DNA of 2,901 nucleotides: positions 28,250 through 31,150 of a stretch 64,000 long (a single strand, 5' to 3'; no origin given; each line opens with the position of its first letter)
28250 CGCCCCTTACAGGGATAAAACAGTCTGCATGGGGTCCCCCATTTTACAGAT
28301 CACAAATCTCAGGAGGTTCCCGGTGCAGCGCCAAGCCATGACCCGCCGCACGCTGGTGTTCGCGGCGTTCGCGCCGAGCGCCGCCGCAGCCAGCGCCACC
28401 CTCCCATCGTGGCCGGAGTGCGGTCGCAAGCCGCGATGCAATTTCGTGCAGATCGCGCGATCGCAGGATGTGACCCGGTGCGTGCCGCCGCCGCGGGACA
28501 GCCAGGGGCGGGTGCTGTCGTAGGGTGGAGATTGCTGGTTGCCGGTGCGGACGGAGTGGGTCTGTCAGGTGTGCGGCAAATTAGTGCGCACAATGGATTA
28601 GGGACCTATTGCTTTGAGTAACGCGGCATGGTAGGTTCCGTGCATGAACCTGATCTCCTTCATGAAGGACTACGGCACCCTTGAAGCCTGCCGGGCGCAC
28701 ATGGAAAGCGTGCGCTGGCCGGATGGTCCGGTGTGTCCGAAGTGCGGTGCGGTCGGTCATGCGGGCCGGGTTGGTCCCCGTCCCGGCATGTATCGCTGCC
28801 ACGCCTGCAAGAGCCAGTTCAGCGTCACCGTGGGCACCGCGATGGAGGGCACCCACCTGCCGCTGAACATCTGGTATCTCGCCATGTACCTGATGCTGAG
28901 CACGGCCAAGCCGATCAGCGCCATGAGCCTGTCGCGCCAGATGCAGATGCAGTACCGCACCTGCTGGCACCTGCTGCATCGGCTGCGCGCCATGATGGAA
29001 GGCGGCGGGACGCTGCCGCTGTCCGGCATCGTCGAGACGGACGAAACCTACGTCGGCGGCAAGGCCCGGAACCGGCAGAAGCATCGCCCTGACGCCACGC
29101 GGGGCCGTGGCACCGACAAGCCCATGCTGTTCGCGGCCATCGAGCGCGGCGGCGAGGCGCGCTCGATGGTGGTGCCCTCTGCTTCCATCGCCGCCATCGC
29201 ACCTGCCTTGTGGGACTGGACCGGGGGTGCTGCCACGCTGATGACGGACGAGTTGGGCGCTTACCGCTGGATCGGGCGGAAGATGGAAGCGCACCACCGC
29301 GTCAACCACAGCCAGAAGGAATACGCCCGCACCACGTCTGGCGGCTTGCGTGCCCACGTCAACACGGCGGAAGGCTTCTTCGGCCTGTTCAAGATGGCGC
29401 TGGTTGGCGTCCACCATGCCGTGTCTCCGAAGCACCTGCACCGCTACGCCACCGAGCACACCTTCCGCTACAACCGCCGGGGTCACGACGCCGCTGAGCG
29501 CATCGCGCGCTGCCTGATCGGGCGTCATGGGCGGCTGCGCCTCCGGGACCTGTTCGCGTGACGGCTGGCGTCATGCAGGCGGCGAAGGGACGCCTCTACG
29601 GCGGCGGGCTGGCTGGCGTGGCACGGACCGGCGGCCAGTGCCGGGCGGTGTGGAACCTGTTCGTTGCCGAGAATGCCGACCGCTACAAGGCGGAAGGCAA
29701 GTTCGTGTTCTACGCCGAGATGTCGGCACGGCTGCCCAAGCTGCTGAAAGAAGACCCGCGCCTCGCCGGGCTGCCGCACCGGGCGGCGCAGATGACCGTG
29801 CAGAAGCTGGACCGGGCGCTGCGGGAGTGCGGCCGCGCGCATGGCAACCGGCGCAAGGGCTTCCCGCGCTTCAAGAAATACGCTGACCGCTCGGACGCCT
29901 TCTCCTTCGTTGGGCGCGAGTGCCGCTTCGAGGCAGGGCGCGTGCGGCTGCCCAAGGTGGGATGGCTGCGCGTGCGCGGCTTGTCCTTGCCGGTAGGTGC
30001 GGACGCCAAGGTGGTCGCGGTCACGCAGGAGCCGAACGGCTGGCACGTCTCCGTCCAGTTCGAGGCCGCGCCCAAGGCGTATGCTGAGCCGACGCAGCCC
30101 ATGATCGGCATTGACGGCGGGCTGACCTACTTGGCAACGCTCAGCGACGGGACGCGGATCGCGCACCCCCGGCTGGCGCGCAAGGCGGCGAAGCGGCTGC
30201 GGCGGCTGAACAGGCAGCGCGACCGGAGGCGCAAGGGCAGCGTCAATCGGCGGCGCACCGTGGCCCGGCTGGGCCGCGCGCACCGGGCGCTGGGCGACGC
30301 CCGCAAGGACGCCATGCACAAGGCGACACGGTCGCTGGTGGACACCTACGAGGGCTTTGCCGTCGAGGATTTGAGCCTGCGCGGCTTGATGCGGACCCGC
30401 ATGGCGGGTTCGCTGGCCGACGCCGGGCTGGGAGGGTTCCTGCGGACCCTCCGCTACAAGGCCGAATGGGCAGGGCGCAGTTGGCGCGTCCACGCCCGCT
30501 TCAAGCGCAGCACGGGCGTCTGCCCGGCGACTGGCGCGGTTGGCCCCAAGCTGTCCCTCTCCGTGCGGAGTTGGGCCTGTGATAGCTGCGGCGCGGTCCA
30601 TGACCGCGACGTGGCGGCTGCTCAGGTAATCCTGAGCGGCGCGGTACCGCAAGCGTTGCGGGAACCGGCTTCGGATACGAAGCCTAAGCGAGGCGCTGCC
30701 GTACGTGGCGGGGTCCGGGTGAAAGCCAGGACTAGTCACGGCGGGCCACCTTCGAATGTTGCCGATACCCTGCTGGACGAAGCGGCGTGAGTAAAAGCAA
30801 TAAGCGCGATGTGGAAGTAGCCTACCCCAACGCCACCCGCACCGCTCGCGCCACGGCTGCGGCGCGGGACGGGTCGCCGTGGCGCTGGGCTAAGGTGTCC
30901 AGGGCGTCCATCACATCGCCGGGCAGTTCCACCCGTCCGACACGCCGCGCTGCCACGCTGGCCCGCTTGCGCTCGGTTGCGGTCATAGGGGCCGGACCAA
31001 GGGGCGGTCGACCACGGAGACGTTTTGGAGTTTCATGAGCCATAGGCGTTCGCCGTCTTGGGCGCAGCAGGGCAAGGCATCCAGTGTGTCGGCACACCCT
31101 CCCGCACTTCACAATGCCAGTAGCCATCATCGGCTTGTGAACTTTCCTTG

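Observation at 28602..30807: IS1595 DDE transposon carrying a TnpB RNA-guided nuclease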

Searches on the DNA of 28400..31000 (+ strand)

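Call 7: search_dna_similar(query=window:28560-30850:+, collection=phages, mode=distant, max_rows=20)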
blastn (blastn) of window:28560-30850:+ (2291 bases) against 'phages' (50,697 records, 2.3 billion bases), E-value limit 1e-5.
No match.

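Call 8: search_dna_similar(query=window:28560-30850:+, collection=plasmids, mode=distant, max_rows=25)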
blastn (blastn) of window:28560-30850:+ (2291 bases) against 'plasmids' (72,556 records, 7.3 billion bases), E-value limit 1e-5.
Records with a match: 1; places in all: 1; records where one place covers at least 80% of the query: 0.
Best place of each record, by identity: 60-80% 1.
By first word of the organism name: Indioceanicola 1.
By predicted mobility (MOB-suite, as given by PLSDB): non-mobilizable 1.
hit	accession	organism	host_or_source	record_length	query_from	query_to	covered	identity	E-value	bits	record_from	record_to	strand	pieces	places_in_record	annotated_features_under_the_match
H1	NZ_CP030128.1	Indioceanicola profundi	sediment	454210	237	335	4%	73.7%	2e-6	63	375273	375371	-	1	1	transposase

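Call 46: search_rna_families(source=window, start=28400, end=31000, threshold=evalue, max_evalue=10, show_alignments=2)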
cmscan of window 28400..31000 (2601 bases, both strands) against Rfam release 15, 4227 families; matches with E-value up to 10: 2.
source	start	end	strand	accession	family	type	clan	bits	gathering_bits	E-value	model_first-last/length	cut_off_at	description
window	28930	28989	-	RF01861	TB9Cs1H1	Gene; snRNA; snoRNA; HACA-box;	-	18.5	55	2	1-63/63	no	Trypanosomatid snoRNA TB9Cs1H1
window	28855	28984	-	RF00495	IRES_Hsp70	Cis-reg; IRES;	-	13.4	80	2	1-216/216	no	Heat shock protein 70 (Hsp70) internal ribosome entry site (IRES)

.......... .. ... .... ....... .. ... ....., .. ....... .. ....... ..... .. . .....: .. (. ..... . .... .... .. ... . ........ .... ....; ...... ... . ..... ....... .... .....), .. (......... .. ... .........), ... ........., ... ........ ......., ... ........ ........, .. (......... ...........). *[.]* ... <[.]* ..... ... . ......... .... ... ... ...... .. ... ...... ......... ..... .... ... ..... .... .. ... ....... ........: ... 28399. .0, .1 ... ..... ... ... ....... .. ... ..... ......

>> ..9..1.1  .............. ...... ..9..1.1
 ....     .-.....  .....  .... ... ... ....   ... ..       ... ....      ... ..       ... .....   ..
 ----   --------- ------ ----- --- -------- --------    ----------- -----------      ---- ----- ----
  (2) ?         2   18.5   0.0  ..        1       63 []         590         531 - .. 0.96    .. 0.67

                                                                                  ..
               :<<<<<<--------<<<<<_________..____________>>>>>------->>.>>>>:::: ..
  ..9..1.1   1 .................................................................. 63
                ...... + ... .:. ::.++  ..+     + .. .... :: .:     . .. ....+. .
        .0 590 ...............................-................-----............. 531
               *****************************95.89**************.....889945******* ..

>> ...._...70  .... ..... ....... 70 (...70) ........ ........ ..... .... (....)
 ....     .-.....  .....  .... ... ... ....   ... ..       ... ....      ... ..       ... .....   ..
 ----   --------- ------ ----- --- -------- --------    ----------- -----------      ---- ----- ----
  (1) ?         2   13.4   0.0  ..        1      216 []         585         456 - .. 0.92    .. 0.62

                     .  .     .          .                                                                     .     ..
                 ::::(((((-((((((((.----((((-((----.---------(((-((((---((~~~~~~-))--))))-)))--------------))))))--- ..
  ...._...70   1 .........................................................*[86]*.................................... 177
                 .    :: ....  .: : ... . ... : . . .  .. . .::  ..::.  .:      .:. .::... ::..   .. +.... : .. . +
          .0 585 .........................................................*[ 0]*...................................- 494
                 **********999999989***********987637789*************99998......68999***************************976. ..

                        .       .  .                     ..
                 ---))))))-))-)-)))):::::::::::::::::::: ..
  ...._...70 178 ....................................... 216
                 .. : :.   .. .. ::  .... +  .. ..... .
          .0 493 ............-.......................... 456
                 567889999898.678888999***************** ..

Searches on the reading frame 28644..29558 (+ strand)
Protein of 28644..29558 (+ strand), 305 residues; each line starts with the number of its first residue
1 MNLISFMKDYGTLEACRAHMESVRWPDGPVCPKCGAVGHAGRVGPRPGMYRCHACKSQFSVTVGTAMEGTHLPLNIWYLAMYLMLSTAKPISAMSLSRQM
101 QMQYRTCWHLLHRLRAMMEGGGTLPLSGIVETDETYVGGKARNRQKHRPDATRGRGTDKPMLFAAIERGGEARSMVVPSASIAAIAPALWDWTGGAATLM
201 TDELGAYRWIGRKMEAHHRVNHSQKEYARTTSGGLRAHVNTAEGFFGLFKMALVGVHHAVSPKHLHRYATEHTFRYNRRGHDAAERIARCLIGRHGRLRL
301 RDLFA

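Call 3: search_protein_families(library=pfam, proteins=[window:28644-29558:+], max_evalue=0.01)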
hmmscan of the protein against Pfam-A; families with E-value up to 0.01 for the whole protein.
window:28644-29558:+ (305 aa): 3 families
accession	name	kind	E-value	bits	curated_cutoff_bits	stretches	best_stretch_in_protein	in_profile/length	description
PF12762.13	DDE_Tnp_IS1595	-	5.1e-36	124.4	27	1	125-277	1-153/153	ISXO2-like transposase domain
PF12760.12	Zn_ribbon_IS1595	-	4.7e-11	42.9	25.4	1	14-58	4-46/46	Transposase zinc-ribbon domain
PF09723.15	Zn_ribbon_8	-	0.0058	17.1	34.4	0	50-64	6-20/41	Zinc ribbon domain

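Call 4: search_protein_families(library=ncbifam, proteins=[window:28644-29558:+], max_evalue=0.01)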
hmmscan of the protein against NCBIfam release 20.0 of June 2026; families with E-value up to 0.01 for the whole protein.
window:28644-29558:+ (305 aa): 1 family
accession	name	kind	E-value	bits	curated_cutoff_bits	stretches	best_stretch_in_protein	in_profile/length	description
NF033547.1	transpos_IS1595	equivalog_domain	1.1e-51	175.8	75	1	70-279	2-215/215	IS1595 family transposase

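Call 10: find_homologous_proteins(query=window:28644-29558:+)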
Query window:28644-29558:+ (305 aa): 3979 proteins with E <= 0.001 among 5258 candidates; the best 120 are listed.
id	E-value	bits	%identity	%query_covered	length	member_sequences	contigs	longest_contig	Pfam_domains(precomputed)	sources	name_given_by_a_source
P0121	3.9e-200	682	98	98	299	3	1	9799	PF12760.13,PF12762.14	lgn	-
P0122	5.5e-167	573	82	100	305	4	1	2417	PF12760.13,PF12762.14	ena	-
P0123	2.7e-161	554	79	100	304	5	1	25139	PF12760.13,PF12762.14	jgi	jgi:transposase-like protein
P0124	3.0e-160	551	77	100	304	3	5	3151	PF12760.13,PF12762.14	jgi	jgi:transposase-like protein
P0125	8.7e-160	549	77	100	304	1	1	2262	PF12760.13,PF12762.14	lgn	-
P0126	1.3e-159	549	79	100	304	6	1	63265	PF12760.13,PF12762.14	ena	-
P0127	4.0e-155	534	75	100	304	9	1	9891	PF12760.13,PF12762.14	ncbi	-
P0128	8.1e-154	530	75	100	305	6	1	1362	PF12760.13,PF12762.14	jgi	jgi:transposase-like protein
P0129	3.7e-153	528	76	100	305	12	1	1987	PF12760.13,PF12762.14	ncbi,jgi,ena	jgi:transposase-like protein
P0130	4.5e-153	527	75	100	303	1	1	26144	PF12760.13,PF12762.14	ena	-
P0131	9.3e-153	526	74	100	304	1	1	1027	PF12760.13,PF12762.14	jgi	jgi:transposase-like protein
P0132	9.7e-153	526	75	100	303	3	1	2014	PF12760.13,PF12762.14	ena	-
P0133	1.5e-152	526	75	100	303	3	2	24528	PF12760.13,PF12762.14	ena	-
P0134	6.4e-152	524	74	100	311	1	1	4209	PF12760.13,PF12762.14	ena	-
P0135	1.4e-151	522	73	100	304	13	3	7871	PF12760.13,PF12762.14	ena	-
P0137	6.5e-151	520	75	100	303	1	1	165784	PF12760.13,PF12762.14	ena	-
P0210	6.4e-107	376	56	100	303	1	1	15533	PF12760.13,PF12762.14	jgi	jgi:transposase-like protein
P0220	6.3e-89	317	55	91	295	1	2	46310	PF12760.13,PF12762.14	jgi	jgi:transposase-like protein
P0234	1.1e-79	286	48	94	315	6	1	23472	PF12760.13,PF12762.14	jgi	jgi:transposase-like protein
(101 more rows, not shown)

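Call 37: find_encoding_contigs(protein=P0121, flank=3500, max_places=4)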
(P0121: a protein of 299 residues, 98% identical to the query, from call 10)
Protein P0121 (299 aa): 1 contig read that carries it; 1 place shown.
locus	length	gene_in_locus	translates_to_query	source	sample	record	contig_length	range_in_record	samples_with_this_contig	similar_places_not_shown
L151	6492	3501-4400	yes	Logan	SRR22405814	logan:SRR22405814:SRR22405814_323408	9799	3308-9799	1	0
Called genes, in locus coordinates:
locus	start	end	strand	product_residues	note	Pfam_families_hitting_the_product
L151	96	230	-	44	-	-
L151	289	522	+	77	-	-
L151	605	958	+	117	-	-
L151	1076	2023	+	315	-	-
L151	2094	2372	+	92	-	-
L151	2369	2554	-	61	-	-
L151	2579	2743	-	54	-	-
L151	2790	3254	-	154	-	-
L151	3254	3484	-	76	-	-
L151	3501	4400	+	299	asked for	PF12760:Zn_ribbon_IS1595, PF12762:DDE_Tnp_IS1595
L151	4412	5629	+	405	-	PF01385:OrfB_IS605, PF07282:Cas12f1-like_TNB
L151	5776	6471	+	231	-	PF00959:Phage_lysozyme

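Call 38: find_encoding_contigs(protein=P0126, flank=3500, max_places=4)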
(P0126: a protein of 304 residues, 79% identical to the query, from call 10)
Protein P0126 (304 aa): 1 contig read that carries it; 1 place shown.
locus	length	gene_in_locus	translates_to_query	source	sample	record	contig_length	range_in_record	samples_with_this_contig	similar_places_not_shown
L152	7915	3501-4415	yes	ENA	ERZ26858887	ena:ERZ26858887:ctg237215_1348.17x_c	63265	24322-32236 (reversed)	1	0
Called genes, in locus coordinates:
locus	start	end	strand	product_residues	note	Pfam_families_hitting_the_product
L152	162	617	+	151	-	PF05119:Terminase_4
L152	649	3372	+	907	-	PF03354:TerL_ATPase, PF05204:Hom_end, PF03354:TerL_ATPase, PF20441:TerL_nuclease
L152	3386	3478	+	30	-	-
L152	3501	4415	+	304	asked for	PF12760:Zn_ribbon_IS1595, PF12762:DDE_Tnp_IS1595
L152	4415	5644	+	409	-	PF01385:OrfB_IS605, PF07282:Cas12f1-like_TNB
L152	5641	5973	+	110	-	PF00486:Trans_reg_C (weak)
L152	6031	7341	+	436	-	PF04860:Phage_portal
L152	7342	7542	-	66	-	PF20432:Xre-like-HTH (weak)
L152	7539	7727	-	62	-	-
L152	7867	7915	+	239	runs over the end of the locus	PF04586:Peptidase_S78 (faint)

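Call 39: find_encoding_contigs(protein=P0137, flank=3500, max_places=4)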
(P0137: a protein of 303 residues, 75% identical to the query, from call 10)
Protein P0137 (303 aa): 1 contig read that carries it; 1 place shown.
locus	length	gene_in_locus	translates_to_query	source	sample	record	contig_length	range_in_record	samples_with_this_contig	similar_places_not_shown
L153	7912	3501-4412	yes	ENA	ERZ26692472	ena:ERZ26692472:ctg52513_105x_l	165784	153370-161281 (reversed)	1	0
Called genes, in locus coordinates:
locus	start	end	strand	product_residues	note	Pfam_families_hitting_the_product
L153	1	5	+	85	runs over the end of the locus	-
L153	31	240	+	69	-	-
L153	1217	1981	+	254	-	-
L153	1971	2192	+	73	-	-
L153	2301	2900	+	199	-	-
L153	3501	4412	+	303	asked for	PF12760:Zn_ribbon_IS1595, PF12762:DDE_Tnp_IS1595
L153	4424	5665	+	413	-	PF01385:OrfB_IS605, PF07282:Cas12f1-like_TNB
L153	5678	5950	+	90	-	-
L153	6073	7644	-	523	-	PF00722:Glyco_hydro_16, PF16841:CBM60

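Call 61: search_protein_families(library=pfam, proteins=[L151:2369-2551:-], max_evalue=0.01)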
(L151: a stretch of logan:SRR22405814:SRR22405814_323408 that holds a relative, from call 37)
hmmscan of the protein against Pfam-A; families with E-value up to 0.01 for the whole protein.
L151:2369-2551:- (60 aa): 0 families

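Call 80: find_encoding_contigs(protein=P0210, flank=2500, max_places=3)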
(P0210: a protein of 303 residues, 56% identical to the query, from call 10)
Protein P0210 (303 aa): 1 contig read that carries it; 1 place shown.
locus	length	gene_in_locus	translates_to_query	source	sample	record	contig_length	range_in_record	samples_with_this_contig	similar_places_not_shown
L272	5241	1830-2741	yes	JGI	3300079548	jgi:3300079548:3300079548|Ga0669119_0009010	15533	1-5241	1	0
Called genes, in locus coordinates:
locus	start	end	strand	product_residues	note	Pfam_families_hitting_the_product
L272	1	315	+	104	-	?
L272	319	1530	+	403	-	PF03453:MoeA_N, PF00994:MoCF_biosynth, PF03454:MoeA_C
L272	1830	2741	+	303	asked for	PF12760:Zn_ribbon_IS1595, PF12762:DDE_Tnp_IS1595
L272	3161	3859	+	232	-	PF01726:LexA_DNA_bind, PF00717:Peptidase_S24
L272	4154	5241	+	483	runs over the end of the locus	PF00749:tRNA-synt_1c, PF19269:Anticodon_2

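Call 81: find_encoding_contigs(protein=P0220, flank=2500, max_places=3)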
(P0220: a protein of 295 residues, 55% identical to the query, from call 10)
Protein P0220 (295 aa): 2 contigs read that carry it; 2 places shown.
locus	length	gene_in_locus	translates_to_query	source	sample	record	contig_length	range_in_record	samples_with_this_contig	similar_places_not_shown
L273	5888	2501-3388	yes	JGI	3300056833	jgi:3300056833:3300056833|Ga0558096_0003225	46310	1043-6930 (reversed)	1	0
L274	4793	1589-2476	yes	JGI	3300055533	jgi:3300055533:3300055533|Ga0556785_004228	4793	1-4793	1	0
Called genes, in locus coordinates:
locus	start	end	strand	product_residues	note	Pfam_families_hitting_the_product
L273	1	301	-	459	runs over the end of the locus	-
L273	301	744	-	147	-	PF07750:GcrA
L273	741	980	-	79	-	-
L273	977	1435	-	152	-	-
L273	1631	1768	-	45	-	-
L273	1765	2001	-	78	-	-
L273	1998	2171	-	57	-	-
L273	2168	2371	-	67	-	PF15943:YdaS_toxin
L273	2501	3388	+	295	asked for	PF12760:Zn_ribbon_IS1595, PF12762:DDE_Tnp_IS1595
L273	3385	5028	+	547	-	PF02086:MethyltransfD12 (faint), PF01555:N6_N4_Mtase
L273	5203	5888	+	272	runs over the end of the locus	-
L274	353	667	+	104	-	-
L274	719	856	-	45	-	-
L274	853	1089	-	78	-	-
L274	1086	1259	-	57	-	-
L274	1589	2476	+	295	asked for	PF12760:Zn_ribbon_IS1595, PF12762:DDE_Tnp_IS1595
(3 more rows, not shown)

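Call 82: find_encoding_contigs(protein=P0234, flank=2500, max_places=3)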
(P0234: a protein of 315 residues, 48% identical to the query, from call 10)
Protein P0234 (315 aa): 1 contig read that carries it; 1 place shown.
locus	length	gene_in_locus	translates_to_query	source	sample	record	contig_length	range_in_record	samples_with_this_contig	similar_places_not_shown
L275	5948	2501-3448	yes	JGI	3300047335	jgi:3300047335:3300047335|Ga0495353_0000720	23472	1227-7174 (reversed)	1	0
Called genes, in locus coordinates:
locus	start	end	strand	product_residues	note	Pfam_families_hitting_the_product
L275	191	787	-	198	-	-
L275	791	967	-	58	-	-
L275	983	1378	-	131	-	-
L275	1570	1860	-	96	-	-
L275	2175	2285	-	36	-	-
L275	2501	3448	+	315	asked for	PF12760:Zn_ribbon_IS1595, PF12762:DDE_Tnp_IS1595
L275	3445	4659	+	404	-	PF12323:HTH_OrfB_IS605, PF01385:OrfB_IS605, PF07282:Cas12f1-like_TNB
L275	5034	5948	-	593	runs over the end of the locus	-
